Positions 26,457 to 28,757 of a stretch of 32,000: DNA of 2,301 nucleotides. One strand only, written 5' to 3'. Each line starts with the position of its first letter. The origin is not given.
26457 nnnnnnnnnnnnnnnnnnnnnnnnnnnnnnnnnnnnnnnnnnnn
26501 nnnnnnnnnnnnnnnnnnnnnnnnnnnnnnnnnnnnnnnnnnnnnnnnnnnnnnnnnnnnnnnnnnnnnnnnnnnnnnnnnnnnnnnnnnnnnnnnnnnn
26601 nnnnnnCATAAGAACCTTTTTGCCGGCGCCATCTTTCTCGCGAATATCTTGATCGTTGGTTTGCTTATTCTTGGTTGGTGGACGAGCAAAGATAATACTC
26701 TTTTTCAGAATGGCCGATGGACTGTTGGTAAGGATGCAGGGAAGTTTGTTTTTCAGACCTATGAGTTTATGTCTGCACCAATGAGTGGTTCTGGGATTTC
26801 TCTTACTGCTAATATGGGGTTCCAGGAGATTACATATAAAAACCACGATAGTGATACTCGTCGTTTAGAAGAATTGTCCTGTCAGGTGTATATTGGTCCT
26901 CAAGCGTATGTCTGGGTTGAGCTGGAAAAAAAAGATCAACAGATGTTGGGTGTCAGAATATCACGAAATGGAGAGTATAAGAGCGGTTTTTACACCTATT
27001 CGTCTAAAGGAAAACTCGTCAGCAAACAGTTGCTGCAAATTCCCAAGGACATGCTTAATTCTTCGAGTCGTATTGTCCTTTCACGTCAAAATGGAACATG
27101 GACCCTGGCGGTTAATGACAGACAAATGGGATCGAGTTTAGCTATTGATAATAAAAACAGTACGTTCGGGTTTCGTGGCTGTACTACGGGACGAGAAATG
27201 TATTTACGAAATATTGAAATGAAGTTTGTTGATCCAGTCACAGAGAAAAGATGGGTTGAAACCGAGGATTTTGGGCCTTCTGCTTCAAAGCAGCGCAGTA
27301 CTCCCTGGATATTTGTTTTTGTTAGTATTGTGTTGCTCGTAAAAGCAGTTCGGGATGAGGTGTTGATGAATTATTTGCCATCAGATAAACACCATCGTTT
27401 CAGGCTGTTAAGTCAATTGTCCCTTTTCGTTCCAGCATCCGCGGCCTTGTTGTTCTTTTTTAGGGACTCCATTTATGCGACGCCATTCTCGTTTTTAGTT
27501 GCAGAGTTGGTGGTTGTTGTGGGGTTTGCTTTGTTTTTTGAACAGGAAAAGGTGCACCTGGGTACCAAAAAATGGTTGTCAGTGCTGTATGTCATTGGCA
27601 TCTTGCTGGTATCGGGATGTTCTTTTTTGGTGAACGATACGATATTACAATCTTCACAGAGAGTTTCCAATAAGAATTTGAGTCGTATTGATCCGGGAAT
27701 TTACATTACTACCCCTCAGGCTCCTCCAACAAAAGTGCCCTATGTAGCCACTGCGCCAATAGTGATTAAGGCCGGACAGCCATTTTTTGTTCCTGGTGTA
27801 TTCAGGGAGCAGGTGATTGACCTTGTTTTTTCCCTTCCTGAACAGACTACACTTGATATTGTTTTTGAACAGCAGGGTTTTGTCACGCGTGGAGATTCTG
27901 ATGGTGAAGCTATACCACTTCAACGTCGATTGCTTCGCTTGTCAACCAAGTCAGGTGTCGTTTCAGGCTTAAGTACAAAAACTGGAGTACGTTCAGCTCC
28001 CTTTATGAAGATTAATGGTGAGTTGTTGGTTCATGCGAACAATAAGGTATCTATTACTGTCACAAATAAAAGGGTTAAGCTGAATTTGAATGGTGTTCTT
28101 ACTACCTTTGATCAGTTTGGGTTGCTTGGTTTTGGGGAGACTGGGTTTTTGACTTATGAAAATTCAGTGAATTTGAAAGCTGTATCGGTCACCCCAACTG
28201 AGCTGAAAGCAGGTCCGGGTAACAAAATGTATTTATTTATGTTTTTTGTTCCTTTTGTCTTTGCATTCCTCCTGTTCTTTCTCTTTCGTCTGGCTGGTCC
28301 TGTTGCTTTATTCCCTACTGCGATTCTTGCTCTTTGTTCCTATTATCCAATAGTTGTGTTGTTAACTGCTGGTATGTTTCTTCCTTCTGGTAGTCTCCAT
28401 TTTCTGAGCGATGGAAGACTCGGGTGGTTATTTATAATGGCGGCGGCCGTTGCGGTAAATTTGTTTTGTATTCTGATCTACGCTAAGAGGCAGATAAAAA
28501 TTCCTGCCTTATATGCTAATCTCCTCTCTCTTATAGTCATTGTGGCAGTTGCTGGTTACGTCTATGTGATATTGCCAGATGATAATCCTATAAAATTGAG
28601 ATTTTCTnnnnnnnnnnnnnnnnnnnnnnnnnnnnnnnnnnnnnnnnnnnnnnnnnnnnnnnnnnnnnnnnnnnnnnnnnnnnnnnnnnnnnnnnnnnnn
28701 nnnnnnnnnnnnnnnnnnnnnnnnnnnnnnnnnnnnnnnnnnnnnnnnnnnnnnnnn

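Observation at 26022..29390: Giant membrane protein carrying an SGNH domain on a non-AT3 polytopic scaffold with two related jelly-roll-like domains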

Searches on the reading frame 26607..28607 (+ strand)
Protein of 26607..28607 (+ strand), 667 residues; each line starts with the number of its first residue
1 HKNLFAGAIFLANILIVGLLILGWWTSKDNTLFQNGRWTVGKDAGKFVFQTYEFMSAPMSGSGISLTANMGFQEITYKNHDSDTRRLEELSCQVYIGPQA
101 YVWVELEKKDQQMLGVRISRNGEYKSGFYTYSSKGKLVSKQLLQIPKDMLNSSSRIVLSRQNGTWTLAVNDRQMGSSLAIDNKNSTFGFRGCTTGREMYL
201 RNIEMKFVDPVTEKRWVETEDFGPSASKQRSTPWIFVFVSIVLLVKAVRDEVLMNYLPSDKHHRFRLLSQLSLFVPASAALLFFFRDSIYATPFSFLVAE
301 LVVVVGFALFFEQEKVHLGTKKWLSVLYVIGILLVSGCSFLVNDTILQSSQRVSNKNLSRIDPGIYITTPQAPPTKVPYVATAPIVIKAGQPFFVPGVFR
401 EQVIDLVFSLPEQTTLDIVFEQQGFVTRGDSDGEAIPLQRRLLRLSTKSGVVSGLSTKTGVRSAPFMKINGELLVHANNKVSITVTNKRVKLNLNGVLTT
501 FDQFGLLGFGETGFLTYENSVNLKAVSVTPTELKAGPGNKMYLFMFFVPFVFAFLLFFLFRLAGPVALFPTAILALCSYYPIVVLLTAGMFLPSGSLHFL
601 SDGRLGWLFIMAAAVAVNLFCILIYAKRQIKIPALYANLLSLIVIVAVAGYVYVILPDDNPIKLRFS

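Call 21: find_related_loci(query=A2, collection=genome_contigs, flank=10000)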
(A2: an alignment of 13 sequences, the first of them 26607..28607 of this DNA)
Query A2 (667 aa) in genome_contigs; peptide patterns used: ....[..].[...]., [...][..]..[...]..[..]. (x = any residue, [..] = any of these).
93 stretches matched a pattern; 6 encode a relative of the query (tblastn E <= 1e-3); 6 distinct loci.
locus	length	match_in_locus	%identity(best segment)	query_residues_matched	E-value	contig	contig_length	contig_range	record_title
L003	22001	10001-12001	64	1-667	0e+0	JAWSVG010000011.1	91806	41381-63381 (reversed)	MAG: Desulfocapsaceae bacterium isolate BHT14_PBSA_del1 B8PBSAT2_contig_20, whole genome shotgun sequence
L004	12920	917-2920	33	13-667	3e-96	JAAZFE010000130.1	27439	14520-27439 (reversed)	MAG: Lentisphaerae bacterium isolate AS10tlH2TH_169 312316_AS10, whole genome shotgun sequence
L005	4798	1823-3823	31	1-666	2e-90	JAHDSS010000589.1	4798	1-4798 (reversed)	MAG: Kiritimatiellae bacterium isolate SV3-B9.1 k141_26863, whole genome shotgun sequence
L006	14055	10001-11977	29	3-663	1e-76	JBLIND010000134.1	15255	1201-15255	MAG: Candidatus Omnitrophota bacterium isolate 3300053785_28 Ga0535658_0009961, whole genome shotgun sequence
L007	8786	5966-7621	32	4-558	2e-76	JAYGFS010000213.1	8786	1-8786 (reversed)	MAG: Verrucomicrobiota bacterium isolate OC3_3000m_MAG_21 OC3_3000m_contig_2360715, whole genome shotgun sequence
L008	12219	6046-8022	29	15-667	2e-75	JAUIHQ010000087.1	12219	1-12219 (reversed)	MAG: bacterium isolate Co_bin.216 NODE_28929_length_12219_cov_0.824099, whole genome shotgun sequence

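Call 25: search_protein_representatives(alignment_id=A2)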
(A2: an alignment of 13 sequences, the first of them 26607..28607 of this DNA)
Query: 13 sequences, 667 profile positions. Proteins with E-value up to 0.001 (for the whole library): 460; up to 1e-10: 147; up to 1e-30: 38. The best 150 are listed.
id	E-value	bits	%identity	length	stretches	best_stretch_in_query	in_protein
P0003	0.0e+00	1090.2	-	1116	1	1-667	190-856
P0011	3.4e-290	980.7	-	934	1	2-667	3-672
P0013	7.8e-264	893.6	-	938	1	2-667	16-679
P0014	5.5e-187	639.6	-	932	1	3-667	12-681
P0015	2.2e-185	634.3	-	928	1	2-664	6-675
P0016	2.8e-184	630.7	-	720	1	2-658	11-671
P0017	1.3e-182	625.2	-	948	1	2-666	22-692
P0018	1.5e-178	611.8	-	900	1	4-667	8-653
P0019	8.3e-178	609.3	-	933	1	7-667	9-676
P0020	2.5e-171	587.9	-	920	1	5-666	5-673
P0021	1.9e-170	585.0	-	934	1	8-665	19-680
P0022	7.0e-169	579.8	-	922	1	9-654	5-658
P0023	1.2e-161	555.9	-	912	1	7-666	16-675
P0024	5.2e-161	553.8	-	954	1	2-666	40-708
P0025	7.8e-158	543.3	-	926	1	6-665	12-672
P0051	2.0e-20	89.3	-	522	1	4-232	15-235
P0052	2.0e-18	82.7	-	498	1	2-253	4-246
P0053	7.0e-18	80.9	-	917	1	2-224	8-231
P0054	1.3e-17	80.0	-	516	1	4-228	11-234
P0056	3.9e-17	78.4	-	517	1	5-238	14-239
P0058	1.0e-16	77.0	-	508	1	2-204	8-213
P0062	3.6e-16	75.2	-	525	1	18-211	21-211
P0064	4.3e-16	74.9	-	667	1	9-249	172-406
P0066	8.2e-16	74.0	-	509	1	1-248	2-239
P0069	1.5e-15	73.1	-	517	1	2-245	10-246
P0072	2.2e-15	72.6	-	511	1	4-267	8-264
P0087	6.0e-14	67.8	-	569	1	4-251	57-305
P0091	8.0e-14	67.4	-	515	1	4-192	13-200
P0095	2.1e-13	66.0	-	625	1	3-198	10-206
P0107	1.3e-12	63.4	-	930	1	3-192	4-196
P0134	1.6e-11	59.8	-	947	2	8-222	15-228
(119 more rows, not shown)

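Call 27: search_protein_families(library=pfam, proteins=[P0051, P0052, P0053, P0054, P0056, P0064, P0087, P0095, P0107, P0134], max_evalue=0.01)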
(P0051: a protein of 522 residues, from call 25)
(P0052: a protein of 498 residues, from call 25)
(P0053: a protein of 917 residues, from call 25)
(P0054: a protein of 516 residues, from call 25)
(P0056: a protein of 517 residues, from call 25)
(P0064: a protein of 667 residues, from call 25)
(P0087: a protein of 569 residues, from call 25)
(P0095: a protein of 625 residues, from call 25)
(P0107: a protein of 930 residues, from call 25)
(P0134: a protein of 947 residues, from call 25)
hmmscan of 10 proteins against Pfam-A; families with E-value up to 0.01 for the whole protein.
P0051 (522 aa): 3 families
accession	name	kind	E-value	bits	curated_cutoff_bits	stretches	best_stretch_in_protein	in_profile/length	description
PF13472.12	Lipase_GDSL_2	-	6.6e-05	23.9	32.9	1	335-499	1-178/178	GDSL-like Lipase/Acylhydrolase family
PF13385.13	Laminin_G_3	-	0.00093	19.8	27.6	1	113-187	35-105/151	Concanavalin A-like lectin/glucanases superfamily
PF25182.1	NonGDSL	-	0.0023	17.7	80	1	327-425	24-124/220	Non-GDSL lipase-like family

P0052 (498 aa): 2 families
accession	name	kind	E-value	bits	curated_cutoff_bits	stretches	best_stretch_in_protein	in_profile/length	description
PF13472.12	Lipase_GDSL_2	-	1.5e-05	26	32.9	1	312-476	1-178/178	GDSL-like Lipase/Acylhydrolase family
PF06439.18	3keto-disac_hyd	-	0.0054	17.2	26.8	1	76-175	41-148/187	3-keto-disaccharide hydrolase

P0053 (917 aa): 2 families
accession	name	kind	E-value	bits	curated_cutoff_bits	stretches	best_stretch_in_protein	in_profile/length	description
PF13472.12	Lipase_GDSL_2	-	3.2e-10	41.2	32.9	1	705-898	2-178/178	GDSL-like Lipase/Acylhydrolase family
PF00657.28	Lipase_GDSL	-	3.1e-06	27.9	23.6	1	702-903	1-208/208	GDSL-like Lipase/Acylhydrolase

P0054 (516 aa): 3 families
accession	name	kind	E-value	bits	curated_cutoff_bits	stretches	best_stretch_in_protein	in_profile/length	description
PF13472.12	Lipase_GDSL_2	-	1.3e-16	62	32.9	1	330-491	1-178/178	GDSL-like Lipase/Acylhydrolase family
PF25182.1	NonGDSL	-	8.2e-08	32.3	80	1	327-475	29-183/220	Non-GDSL lipase-like family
PF00657.28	Lipase_GDSL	-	6e-05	23.7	23.6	1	328-495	1-207/208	GDSL-like Lipase/Acylhydrolase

P0056 (517 aa): 2 families
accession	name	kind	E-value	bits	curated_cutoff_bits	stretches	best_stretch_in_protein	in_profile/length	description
PF13472.12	Lipase_GDSL_2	-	8.5e-09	36.6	32.9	1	332-491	1-176/178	GDSL-like Lipase/Acylhydrolase family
PF02210.31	Laminin_G_2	-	0.0054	17.7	22.9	0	152-183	47-78/126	Laminin G domain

P0064 (667 aa): 3 families
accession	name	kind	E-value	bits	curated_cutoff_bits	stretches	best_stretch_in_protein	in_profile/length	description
PF13472.12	Lipase_GDSL_2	-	4.7e-10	40.7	32.9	1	486-649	1-177/178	GDSL-like Lipase/Acylhydrolase family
PF00657.28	Lipase_GDSL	-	2.3e-05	25.1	23.6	1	484-654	1-207/208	GDSL-like Lipase/Acylhydrolase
PF25182.1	NonGDSL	-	0.0021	17.8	80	1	480-593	26-142/220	Non-GDSL lipase-like family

P0087 (569 aa): 4 families
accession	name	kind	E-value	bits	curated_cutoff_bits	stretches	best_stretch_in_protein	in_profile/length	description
PF13472.12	Lipase_GDSL_2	-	9.8e-14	52.7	32.9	1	390-555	1-178/178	GDSL-like Lipase/Acylhydrolase family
PF25182.1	NonGDSL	-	9.6e-07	28.8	80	1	380-535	22-178/220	Non-GDSL lipase-like family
PF00657.28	Lipase_GDSL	-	0.00019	22.1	23.6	1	388-560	1-208/208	GDSL-like Lipase/Acylhydrolase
PF06439.18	3keto-disac_hyd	-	0.00024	21.6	26.8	1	183-258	97-186/187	3-keto-disaccharide hydrolase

P0095 (625 aa): 0 families

P0107 (930 aa): 3 families
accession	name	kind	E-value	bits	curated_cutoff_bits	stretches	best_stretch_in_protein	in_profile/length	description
PF13472.12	Lipase_GDSL_2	-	4.5e-08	34.2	32.9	1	707-913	2-177/178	GDSL-like Lipase/Acylhydrolase family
PF13385.13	Laminin_G_3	-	0.00012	22.7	27.6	1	107-183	35-107/151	Concanavalin A-like lectin/glucanases superfamily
PF00657.28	Lipase_GDSL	-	0.003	18.1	23.6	1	704-782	1-92/208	GDSL-like Lipase/Acylhydrolase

P0134 (947 aa): 2 families
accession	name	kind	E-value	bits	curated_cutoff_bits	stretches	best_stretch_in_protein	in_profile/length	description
PF13472.12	Lipase_GDSL_2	-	3.8e-11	44.2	32.9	1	705-921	2-177/178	GDSL-like Lipase/Acylhydrolase family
PF25182.1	NonGDSL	-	0.01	15.6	80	0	699-739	27-67/220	Non-GDSL lipase-like family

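Call 36: search_protein_families(library=pfam, alignment_id=A5, max_evalue=0.01)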
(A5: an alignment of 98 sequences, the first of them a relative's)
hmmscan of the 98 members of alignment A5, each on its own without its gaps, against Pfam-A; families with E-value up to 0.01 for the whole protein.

A. member 1, P0051 (522 aa): 3 families
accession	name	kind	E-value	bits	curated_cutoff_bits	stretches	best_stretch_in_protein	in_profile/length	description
PF13472.12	Lipase_GDSL_2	-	6.6e-05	23.9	32.9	1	335-499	1-178/178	GDSL-like Lipase/Acylhydrolase family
PF13385.13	Laminin_G_3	-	0.00093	19.8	27.6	1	113-187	35-105/151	Concanavalin A-like lectin/glucanases superfamily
PF25182.1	NonGDSL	-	0.0023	17.7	80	1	327-425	24-124/220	Non-GDSL lipase-like family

B. families by the number of members that match (of 98 scanned): 20 families
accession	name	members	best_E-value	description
PF13472.12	Lipase_GDSL_2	81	4.6e-22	GDSL-like Lipase/Acylhydrolase family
PF00657.28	Lipase_GDSL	69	2.1e-11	GDSL-like Lipase/Acylhydrolase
PF25182.1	NonGDSL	33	5e-11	Non-GDSL lipase-like family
PF06439.18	3keto-disac_hyd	10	7.3e-06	3-keto-disaccharide hydrolase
PF13385.13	Laminin_G_3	7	3.7e-05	Concanavalin A-like lectin/glucanases superfamily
PF20407.5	DUF1583_N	4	0.001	Domain of unknown function (DUF1583_N)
PF14606.12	Lipase_GDSL_3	3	3e-05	GDSL-like Lipase/Acylhydrolase family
PF02210.31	Laminin_G_2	2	0.0023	Laminin G domain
PF19763.6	DUF6250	1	9.5e-05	Domain of unknown function (DUF6250)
PF24838.2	8xMP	1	0.00037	Octameric membrane protein family (8xMP)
PF04144.18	SCAMP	1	0.00088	SCAMP family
PF00337.29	Gal-bind_lectin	1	0.0025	Galactoside-binding lectin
PF00916.26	Sulfate_transp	1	0.0025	Sulfate permease family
PF17994.7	Glft2_N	1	0.0046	Galactofuranosyltransferase 2 N-terminal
PF19040.6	SGNH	1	0.0051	SGNH domain (fused to AT3 domains)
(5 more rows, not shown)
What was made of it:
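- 26694..27278 (+): Domain A (aa 225-419), a LamG/concanavalin-like beta-sandwich. Conserved residues: W233, K237, G266 (Q268 and E269 of the MGFQE motif are near-invariant in the 35-sequence domain-A set), R312, S314, G383-F384 (FGFRG motif). Relatives hit DUF1080, Laminin_G_3 and related families below threshold (calls 27, 36).
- On Concanavalin A-like lectin/glucanase superfamily (LamG, DUF1080, CBM66, galectin): About 20 of 98 short relatives hit DUF1080, Laminin_G_3, Laminin_G_2, DUF1583_N or DUF6250 below threshold (call 36).
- Closest known: DUF1080 / 3-keto-disaccharide hydrolase family. Same: Relatives of domain A give sub-threshold PF06439 and Laminin_G_3 hits (call 36).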

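Call 41: search_solved_structures(query=A2, max_evalue=10, show_alignments=2)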
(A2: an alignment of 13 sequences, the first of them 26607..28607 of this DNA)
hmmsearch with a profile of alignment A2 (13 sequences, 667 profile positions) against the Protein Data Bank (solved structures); distinct sequences matched with E-value up to 10: 0.
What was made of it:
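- Tried and rejected: the core profile A2 against PDB sequences (call 41);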

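Call 49: find_encoding_contigs(protein=P0054, flank=8000, max_places=2)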
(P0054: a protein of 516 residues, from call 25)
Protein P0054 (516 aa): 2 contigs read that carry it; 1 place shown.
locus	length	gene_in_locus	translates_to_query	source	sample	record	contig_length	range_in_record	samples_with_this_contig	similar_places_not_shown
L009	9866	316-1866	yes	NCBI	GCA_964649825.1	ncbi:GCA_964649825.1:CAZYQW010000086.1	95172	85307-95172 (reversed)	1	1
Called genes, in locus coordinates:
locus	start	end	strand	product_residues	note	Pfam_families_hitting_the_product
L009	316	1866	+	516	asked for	PF25182:NonGDSL, PF13472:Lipase_GDSL_2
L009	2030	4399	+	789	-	-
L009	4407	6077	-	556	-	PF02366:PMT, PF13231:PMT_2 (weak)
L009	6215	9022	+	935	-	PF00657:Lipase_GDSL (weak), PF13472:Lipase_GDSL_2, PF25182:NonGDSL (weak)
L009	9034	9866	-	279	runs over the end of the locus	-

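Call 63: find_encoding_contigs(protein=P0014, flank=9000, max_places=2)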
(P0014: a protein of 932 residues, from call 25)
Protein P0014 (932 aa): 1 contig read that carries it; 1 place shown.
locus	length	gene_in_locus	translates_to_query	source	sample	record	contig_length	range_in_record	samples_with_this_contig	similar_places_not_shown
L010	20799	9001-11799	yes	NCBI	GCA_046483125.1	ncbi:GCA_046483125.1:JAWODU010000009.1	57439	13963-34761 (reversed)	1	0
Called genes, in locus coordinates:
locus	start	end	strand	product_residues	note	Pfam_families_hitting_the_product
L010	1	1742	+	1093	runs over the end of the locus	PF00580:UvrD-helicase, PF13245:AAA_19 (faint), PF13361:UvrD_C, PF13538:UvrD_C_2 (faint), PF12705:PDDEXK_1 (weak)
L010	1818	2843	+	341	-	PF06071:YchF-GTPase_C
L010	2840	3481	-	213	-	PF01135:PCMT (weak), PF01209:Ubie_methyltran, PF03141:Methyltransf_29 (weak), PF13489:Methyltransf_23, PF13847:Methyltransf_31, PF08241:Methyltransf_11, PF08242:Methyltransf_12, PF13649:Methyltransf_25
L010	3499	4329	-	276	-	PF00950:ABC-3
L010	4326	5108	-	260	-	PF00005:ABC_tran, PF13304:AAA_21 (weak)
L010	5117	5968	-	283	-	PF01297:ZnuA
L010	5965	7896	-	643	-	PF07715:Plug, PF00593:TonB_dep_Rec_b-barrel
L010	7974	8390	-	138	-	PF01402:RHH_1, PF08753:NikR_C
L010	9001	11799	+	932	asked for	PF00657:Lipase_GDSL (weak), PF13472:Lipase_GDSL_2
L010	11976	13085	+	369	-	PF01594:AI-2E_transport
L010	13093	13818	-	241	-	PF03372:Exo_endo_phos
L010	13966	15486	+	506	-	PF13396:PLDc_N (faint), PF13091:PLDc_2, PF00614:PLDc (weak), PF13091:PLDc_2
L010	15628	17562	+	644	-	PF05048:NosD (weak), PF13229:Beta_helix, PF05048:NosD, PF13229:Beta_helix, PF05048:NosD, PF13229:Beta_helix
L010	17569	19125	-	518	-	PF07969:Amidohydro_3, PF01979:Amidohydro_1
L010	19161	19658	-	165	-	-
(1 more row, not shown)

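Call 65: search_protein_families(library=pfam, proteins=[L004:3713-4765:-, L004:4762-7356:-, L004:7366-8592:-, L004:8679-9701:+, L006:74-2779:+, L006:3374-4705:+, L006:4737-6110:-, L006:6151-7446:-, L006:7304-8833:+, L006:8929-9834:+], max_evalue=0.001)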
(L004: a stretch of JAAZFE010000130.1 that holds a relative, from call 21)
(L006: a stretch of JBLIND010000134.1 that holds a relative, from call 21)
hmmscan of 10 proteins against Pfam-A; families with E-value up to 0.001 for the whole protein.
L004:3713-4765:- (350 aa): 1 family
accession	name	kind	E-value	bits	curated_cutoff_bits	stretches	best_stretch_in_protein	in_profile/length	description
PF03706.18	LPG_synthase_TM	-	5e-42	144.8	33.4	1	7-313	2-292/302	Lysylphosphatidylglycerol synthase TM region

L004:4762-7356:- (864 aa): 0 families

L004:7366-8592:- (408 aa): 1 family
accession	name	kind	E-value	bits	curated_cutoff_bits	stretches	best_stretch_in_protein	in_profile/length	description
PF04230.19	PS_pyruv_trans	-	5e-26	92.7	25.3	1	17-325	1-279/280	Polysaccharide pyruvyl transferase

L004:8679-9701:+ (340 aa): 9 families
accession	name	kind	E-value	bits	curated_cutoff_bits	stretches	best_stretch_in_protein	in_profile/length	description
PF01370.27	Epimerase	-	3.4e-39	135.1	20.9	1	18-239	2-239/240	NAD dependent epimerase/dehydratase family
PF01073.25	3Beta_HSD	-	1e-34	120.3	22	1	18-260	1-270/280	3-beta hydroxysteroid dehydrogenase/isomerase family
PF16363.11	GDP_Man_Dehyd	-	3.5e-31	109.3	27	1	18-329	1-331/332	GDP-mannose 4,6 dehydratase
PF13460.12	NAD_binding_10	-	4.3e-20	72.8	27.2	1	21-188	1-153/184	NAD(P)H-binding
PF07993.18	NAD_binding_4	-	1.7e-18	67.2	20.1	1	70-187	80-213/258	Male sterility protein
PF04321.23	RmlD_sub_bind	-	8e-16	58.4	27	1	18-262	4-235/287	RmlD substrate binding domain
PF02719.21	Polysacc_synt_2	-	1.4e-10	41.3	20.2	1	18-127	2-128/293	Polysaccharide biosynthesis protein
PF05368.20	NmrA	-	1.5e-09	38.3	27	1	15-131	3-111/298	NmrA-like family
PF08659.16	KR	-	0.0006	20.2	22.6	0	16-94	2-97/180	KR domain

L006:74-2779:+ (901 aa): 4 families
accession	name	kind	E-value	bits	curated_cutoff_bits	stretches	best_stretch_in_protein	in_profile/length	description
PF13385.13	Laminin_G_3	-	1.5e-23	84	27.6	1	390-535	5-150/151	Concanavalin A-like lectin/glucanases superfamily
PF12951.13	PATR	-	7.6e-14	51.9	27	2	552-578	2-28/30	Passenger-associated-transport-repeat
PF17963.7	Big_9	-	1.9e-11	45.1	23.6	1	742-808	19-80/89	Bacterial Ig domain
PF17892.7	Cadherin_5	-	2.8e-10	40.3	26.5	1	742-807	22-86/98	Cadherin-like domain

L006:3374-4705:+ (443 aa): 3 families
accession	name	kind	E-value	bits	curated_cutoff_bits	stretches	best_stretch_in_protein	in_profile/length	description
PF01595.25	CNNM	-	4.3e-50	170.3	28.4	1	6-198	1-180/181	Cyclin M transmembrane N-terminal domain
PF03471.22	CorC_HlyC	-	5.9e-21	74.7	27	1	355-429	4-79/81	Transporter associated domain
PF00571.33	CBS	-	7.3e-15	55.5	24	1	286-336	6-56/57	CBS domain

L006:4737-6110:- (457 aa): 3 families
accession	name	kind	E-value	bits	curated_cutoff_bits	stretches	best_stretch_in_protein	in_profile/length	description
PF01769.21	MgtE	-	4.5e-34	117.9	27.6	1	325-447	1-124/125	Divalent cation transporter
PF03448.22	MgtE_N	-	9.7e-20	71.4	25.9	1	37-136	3-102/102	MgtE intracellular N domain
PF00571.33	CBS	-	1e-14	55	24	1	204-257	1-54/57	CBS domain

L006:6151-7446:- (431 aa): 1 family
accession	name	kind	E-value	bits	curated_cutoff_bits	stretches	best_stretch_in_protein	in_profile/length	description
PF08014.17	MATCAP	-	1.9e-129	432.3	27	1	43-415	2-363/365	Microtubule-associated tyrosine carboxypeptidase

L006:7304-8833:+ (509 aa): 1 family
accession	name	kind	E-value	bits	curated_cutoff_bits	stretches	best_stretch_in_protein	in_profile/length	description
PF04230.19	PS_pyruv_trans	-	1.1e-17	65.3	25.3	1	113-422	1-279/280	Polysaccharide pyruvyl transferase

L006:8929-9834:+ (301 aa): 0 families
